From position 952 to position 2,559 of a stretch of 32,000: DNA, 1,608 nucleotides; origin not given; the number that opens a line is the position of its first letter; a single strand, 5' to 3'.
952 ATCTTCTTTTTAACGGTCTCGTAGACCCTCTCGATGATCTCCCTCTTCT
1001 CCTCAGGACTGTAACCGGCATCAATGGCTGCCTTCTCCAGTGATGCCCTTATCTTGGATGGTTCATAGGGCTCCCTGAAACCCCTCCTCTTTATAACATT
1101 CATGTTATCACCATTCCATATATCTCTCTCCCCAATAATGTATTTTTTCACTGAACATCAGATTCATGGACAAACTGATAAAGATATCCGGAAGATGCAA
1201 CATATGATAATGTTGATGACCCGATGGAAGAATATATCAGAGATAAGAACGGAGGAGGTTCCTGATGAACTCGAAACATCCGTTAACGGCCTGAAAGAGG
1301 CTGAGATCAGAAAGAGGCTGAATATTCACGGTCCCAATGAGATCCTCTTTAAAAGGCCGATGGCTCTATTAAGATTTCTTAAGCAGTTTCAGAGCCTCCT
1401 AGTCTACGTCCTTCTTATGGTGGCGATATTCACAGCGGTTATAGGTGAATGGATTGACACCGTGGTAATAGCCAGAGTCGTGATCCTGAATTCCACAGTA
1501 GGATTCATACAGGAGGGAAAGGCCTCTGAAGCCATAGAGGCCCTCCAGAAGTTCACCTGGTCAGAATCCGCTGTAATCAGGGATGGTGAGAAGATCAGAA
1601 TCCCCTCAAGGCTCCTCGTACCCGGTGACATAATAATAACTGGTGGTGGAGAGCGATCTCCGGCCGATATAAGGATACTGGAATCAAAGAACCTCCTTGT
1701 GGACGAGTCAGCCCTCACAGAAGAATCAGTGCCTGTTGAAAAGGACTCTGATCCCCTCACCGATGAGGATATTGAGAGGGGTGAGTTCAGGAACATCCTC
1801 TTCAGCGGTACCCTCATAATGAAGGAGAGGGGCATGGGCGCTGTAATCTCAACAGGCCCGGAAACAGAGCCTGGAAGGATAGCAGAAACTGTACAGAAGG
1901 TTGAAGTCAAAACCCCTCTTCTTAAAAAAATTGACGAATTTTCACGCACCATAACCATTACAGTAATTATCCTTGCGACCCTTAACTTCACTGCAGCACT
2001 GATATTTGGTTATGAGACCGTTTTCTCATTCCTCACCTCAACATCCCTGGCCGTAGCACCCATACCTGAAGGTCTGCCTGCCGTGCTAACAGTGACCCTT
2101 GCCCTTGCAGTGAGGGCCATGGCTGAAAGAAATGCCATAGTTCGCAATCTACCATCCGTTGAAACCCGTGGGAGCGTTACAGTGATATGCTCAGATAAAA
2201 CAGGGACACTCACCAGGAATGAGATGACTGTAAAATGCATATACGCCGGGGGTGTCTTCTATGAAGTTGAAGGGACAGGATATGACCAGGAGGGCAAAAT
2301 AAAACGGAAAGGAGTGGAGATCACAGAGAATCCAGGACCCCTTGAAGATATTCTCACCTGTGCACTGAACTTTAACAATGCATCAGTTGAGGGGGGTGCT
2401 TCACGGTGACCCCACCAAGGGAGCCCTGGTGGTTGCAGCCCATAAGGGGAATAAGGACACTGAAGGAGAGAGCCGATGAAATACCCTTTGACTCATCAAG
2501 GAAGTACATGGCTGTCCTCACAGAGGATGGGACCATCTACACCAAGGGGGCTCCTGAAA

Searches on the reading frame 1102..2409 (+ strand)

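Call 59: search_protein_families(library=pfam, proteins=[window:1102-2409:+], max_evalue=0.01)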
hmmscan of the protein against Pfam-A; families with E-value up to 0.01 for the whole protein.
window:1102-2409:+ (435 aa): 2 families
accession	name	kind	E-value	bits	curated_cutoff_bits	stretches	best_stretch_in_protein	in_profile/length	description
PF00122.25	E1-E2_ATPase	-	2.7e-42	144.8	28.1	1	155-343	6-181/181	E1-E2 ATPase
PF00690.31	Cation_ATPase_N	-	8e-16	57.9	20.4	1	49-109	5-67/69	Cation transporter/ATPase, N-terminus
